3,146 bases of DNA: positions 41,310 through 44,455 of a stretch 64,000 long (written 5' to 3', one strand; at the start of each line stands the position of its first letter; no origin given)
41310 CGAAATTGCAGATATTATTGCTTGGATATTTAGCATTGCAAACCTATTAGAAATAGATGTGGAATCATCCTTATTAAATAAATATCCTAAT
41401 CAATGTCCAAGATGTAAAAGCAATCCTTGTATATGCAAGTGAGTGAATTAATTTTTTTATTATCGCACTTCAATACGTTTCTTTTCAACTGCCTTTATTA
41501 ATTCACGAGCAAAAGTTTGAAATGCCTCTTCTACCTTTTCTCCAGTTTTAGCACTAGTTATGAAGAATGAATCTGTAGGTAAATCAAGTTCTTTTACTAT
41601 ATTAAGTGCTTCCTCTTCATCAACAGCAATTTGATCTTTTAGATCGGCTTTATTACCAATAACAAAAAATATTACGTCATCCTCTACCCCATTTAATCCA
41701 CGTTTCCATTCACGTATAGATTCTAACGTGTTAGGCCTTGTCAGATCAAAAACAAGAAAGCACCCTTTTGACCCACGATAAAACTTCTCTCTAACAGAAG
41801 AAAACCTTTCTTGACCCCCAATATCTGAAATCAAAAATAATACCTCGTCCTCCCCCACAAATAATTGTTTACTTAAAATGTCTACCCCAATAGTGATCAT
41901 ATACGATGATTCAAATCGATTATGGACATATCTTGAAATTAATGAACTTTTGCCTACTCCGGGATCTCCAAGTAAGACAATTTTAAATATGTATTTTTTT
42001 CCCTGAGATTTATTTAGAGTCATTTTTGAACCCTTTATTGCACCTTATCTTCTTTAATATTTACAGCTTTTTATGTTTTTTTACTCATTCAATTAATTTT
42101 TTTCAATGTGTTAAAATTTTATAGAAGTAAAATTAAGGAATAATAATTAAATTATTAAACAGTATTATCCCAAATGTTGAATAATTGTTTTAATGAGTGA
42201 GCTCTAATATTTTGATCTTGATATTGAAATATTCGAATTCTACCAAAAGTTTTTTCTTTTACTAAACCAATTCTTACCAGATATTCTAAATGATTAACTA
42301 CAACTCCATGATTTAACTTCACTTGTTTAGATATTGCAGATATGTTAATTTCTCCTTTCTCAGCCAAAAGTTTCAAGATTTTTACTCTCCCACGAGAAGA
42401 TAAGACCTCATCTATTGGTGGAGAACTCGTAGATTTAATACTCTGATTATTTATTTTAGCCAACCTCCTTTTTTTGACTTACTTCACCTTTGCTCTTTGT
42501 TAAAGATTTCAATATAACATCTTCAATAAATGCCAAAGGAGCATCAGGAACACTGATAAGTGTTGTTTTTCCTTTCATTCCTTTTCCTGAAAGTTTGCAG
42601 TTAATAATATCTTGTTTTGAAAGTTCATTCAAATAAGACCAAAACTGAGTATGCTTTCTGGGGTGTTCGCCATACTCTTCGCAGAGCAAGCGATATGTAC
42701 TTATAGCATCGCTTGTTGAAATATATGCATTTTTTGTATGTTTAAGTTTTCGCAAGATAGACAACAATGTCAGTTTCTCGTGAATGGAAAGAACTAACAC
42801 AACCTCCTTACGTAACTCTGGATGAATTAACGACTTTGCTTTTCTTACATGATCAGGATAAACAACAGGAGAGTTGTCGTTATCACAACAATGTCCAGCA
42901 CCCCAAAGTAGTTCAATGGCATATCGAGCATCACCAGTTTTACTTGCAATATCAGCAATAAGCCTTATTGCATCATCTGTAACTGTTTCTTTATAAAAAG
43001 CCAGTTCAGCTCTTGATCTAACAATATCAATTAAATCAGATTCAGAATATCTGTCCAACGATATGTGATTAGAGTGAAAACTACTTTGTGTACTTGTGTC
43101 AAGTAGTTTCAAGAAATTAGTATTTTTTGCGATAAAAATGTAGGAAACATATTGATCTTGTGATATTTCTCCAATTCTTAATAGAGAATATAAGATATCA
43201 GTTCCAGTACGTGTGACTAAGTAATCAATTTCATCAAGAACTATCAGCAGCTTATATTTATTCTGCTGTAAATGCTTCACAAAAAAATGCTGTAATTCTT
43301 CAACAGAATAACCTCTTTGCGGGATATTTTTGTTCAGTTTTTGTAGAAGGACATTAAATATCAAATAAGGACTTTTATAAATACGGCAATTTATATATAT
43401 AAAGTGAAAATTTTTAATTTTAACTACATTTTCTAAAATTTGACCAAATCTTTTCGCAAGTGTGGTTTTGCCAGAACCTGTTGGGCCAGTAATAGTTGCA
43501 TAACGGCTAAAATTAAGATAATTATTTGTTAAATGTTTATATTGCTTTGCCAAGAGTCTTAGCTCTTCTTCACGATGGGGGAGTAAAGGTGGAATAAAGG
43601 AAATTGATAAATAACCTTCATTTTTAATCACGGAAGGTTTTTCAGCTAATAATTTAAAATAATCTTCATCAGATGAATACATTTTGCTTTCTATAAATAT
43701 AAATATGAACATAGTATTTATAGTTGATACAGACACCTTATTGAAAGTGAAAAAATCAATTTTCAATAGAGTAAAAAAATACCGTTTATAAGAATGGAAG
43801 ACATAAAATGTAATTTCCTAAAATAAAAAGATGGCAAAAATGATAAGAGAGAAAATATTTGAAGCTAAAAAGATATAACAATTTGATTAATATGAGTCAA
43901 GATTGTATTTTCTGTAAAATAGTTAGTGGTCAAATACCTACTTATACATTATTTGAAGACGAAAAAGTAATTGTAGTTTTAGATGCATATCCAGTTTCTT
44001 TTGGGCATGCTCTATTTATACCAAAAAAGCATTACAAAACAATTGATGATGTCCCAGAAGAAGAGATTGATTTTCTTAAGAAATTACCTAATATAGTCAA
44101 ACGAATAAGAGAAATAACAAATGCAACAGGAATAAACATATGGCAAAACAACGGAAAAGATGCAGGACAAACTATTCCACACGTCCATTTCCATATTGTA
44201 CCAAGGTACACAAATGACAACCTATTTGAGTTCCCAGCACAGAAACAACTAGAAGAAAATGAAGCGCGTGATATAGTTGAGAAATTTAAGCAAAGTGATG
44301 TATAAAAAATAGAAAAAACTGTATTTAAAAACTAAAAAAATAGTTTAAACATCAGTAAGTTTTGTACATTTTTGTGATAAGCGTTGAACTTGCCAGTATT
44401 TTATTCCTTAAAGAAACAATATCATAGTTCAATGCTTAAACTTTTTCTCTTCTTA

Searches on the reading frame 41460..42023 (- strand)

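Call 61: search_protein_families(library=pfam, proteins=[window:41460-42023:-])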
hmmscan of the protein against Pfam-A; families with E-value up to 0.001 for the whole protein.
window:41460-42023:- (187 aa): 6 families
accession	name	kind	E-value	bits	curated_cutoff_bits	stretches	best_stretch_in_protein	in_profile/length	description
PF00071.28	Ras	-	8.6e-44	149.4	21.6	1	14-176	1-161/162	Ras family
PF08477.19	Roc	-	3.8e-26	92.1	27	1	14-127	1-119/119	Ras of Complex, Roc, domain of DAPkinase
PF00025.27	Arf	-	2.5e-12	47.1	22.3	1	3-172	5-171/174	ADP-ribosylation factor family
PF01926.29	MMR_HSR1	-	1.7e-05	25.3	21.9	1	14-106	1-99/113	50S ribosome-binding GTPase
PF04670.18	Gtr1_RagA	-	0.00013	22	22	1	14-131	1-126/232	Gtr1/RagA G protein conserved region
PF03193.22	RsgA_GTPase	-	0.00072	19.9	30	0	15-34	109-128/174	RsgA GTPase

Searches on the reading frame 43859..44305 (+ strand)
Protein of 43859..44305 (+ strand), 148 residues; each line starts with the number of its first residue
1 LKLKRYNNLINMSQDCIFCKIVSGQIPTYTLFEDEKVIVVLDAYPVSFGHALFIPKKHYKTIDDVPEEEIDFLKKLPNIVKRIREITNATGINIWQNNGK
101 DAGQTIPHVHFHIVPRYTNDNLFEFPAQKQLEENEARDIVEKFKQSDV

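Call 61: search_protein_families(library=pfam, proteins=[window:43859-44305:+])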
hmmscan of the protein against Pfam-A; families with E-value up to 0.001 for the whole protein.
window:43859-44305:+ (148 aa): 2 families
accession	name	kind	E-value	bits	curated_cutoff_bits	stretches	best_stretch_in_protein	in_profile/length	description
PF01230.28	HIT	-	5.9e-22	78.6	21.5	1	24-118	2-97/98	HIT domain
PF11969.13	DcpS_C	-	3.9e-17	63.2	24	1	16-114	2-100/114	Scavenger mRNA decapping enzyme C-term binding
